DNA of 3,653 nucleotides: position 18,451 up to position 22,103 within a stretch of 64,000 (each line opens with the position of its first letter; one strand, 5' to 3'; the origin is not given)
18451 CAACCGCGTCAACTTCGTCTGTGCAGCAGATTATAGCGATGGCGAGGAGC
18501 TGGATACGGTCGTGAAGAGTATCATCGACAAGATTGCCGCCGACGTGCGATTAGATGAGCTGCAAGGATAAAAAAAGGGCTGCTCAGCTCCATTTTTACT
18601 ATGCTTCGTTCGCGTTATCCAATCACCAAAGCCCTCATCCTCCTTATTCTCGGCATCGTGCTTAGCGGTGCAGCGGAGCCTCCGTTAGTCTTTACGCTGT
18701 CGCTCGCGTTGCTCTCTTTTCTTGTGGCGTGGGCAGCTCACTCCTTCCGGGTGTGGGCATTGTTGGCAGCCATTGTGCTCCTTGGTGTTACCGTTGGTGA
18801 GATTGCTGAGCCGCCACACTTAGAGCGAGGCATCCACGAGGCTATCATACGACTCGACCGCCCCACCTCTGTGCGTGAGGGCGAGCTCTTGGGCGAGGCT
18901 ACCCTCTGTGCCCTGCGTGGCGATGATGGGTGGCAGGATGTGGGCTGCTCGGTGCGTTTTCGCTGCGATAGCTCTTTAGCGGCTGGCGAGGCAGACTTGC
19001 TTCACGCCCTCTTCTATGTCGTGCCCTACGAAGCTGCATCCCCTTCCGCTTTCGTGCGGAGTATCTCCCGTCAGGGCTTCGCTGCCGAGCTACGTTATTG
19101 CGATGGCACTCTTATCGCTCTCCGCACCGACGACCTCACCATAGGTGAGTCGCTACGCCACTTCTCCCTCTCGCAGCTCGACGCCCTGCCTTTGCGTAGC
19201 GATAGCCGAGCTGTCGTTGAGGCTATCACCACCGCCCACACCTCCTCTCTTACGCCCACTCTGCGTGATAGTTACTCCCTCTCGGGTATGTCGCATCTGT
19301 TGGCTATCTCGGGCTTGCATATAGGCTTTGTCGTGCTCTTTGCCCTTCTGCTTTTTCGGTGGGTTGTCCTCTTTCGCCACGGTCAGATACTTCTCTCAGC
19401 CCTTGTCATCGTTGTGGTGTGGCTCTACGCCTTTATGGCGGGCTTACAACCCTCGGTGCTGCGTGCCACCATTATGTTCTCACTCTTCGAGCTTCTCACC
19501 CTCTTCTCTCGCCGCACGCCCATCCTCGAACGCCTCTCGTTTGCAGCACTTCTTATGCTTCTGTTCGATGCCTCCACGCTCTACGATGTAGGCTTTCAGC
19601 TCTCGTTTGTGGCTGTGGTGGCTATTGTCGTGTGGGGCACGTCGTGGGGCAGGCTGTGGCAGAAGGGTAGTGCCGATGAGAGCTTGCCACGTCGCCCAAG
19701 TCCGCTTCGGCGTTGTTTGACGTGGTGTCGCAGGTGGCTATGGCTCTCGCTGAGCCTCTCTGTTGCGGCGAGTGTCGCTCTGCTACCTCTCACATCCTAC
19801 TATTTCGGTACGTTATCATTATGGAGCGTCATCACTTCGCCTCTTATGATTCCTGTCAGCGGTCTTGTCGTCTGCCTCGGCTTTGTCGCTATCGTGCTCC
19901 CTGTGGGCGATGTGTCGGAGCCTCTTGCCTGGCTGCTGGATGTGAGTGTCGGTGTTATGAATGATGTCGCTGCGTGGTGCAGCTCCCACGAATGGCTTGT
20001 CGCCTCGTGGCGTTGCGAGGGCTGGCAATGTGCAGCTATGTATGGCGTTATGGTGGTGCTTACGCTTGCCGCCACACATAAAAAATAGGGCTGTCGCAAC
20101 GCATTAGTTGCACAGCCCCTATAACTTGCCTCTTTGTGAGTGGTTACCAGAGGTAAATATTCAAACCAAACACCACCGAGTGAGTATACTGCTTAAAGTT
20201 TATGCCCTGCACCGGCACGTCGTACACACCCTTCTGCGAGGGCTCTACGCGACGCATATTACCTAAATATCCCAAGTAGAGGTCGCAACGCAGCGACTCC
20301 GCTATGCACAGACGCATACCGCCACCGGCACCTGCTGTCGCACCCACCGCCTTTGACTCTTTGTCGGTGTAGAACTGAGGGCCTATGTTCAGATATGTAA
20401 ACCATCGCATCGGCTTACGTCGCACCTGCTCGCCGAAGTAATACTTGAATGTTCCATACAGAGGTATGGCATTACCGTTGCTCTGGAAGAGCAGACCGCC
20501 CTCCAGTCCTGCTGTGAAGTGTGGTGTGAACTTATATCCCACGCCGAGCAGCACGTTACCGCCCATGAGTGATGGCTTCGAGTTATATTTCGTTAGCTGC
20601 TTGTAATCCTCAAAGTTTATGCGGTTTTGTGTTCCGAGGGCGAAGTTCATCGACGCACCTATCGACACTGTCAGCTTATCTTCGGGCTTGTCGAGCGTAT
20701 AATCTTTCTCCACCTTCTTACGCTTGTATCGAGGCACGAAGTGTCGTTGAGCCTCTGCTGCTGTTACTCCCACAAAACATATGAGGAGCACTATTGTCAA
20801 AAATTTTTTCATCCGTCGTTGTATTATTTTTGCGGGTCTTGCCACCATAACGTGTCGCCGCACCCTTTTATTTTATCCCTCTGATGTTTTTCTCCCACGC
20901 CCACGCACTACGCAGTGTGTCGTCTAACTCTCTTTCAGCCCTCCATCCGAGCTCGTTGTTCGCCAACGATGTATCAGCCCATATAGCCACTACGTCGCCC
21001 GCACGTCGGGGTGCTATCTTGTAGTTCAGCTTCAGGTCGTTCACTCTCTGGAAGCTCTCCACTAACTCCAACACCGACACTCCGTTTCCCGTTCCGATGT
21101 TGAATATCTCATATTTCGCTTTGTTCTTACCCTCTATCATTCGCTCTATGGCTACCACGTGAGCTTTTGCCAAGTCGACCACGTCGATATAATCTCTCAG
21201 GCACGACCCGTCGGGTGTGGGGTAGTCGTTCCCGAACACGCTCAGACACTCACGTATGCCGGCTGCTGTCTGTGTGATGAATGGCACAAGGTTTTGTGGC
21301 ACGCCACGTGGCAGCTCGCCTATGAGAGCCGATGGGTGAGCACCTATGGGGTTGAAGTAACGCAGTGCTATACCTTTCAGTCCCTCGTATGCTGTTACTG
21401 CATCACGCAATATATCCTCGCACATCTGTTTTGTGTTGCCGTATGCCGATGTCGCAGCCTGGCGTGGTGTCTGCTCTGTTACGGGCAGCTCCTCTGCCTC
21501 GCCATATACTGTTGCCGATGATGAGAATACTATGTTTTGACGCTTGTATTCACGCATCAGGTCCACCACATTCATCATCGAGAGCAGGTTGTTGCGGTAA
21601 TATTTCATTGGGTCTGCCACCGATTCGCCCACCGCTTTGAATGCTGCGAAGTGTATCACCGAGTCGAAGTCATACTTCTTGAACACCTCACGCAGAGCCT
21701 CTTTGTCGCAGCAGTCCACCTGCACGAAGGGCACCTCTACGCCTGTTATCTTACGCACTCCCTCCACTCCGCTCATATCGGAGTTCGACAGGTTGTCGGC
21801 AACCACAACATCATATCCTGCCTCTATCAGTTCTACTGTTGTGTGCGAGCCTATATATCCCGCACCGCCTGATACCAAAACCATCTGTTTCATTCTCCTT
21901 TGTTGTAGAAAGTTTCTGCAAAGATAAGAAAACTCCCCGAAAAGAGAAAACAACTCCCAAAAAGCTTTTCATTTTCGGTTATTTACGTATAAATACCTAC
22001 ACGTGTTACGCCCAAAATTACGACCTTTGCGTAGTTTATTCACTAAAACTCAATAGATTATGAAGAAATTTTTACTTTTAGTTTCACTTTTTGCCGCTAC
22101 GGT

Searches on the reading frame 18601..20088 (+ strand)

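Call 73: search_protein_families(library=pfam, proteins=[window:18601-20088:+], max_evalue=0.001)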
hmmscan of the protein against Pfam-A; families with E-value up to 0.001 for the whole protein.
window:18601-20088:+ (495 aa): 1 family
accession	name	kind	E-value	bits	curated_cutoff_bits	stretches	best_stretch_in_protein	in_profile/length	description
PF03772.21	Competence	-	6.1e-54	183.6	23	1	210-490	2-266/270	Competence protein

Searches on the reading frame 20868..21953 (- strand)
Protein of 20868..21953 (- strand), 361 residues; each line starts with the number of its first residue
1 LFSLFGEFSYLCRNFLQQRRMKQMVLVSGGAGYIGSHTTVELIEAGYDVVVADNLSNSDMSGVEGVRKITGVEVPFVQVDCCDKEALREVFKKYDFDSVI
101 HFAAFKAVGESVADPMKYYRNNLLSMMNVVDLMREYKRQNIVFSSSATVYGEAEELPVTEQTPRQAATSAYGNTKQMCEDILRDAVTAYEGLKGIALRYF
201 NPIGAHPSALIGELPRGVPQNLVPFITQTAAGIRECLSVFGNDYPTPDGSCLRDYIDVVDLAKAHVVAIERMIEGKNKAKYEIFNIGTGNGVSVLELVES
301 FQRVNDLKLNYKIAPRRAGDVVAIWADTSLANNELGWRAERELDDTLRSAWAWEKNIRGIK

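Call 73: search_protein_families(library=pfam, proteins=[window:20868-21953:-], max_evalue=0.001)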
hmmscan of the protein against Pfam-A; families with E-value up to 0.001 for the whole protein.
window:20868-21953:- (361 aa): 10 families
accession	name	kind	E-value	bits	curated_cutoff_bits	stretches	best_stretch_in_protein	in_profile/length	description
PF16363.11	GDP_Man_Dehyd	-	1.2e-54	186.5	27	1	26-348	1-330/332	GDP-mannose 4,6 dehydratase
PF01370.27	Epimerase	-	1.6e-51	175.5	20.9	1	25-287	1-240/240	NAD dependent epimerase/dehydratase family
PF01073.25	3Beta_HSD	-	4.3e-15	55.9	22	1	26-278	1-238/280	3-beta hydroxysteroid dehydrogenase/isomerase family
PF02719.21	Polysacc_synt_2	-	1.8e-12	47.5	20.2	1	25-147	1-129/293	Polysaccharide biosynthesis protein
PF04321.23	RmlD_sub_bind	-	9.1e-12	45.1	27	1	24-186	2-140/287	RmlD substrate binding domain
PF13460.12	NAD_binding_10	-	2e-06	28.3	27.2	1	29-185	1-134/184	NAD(P)H-binding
PF05368.20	NmrA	-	3.8e-06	27.1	27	1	21-145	1-106/298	NmrA-like family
PF07993.18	NAD_binding_4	-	1.6e-05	24.7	20.1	1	95-187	88-193/258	Male sterility protein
PF00106.31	adh_short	-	4.1e-05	23.6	26.6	1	24-146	2-136/195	short chain dehydrogenase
PF08659.16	KR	-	5.7e-05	23.6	22.6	1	25-151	3-142/180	KR domain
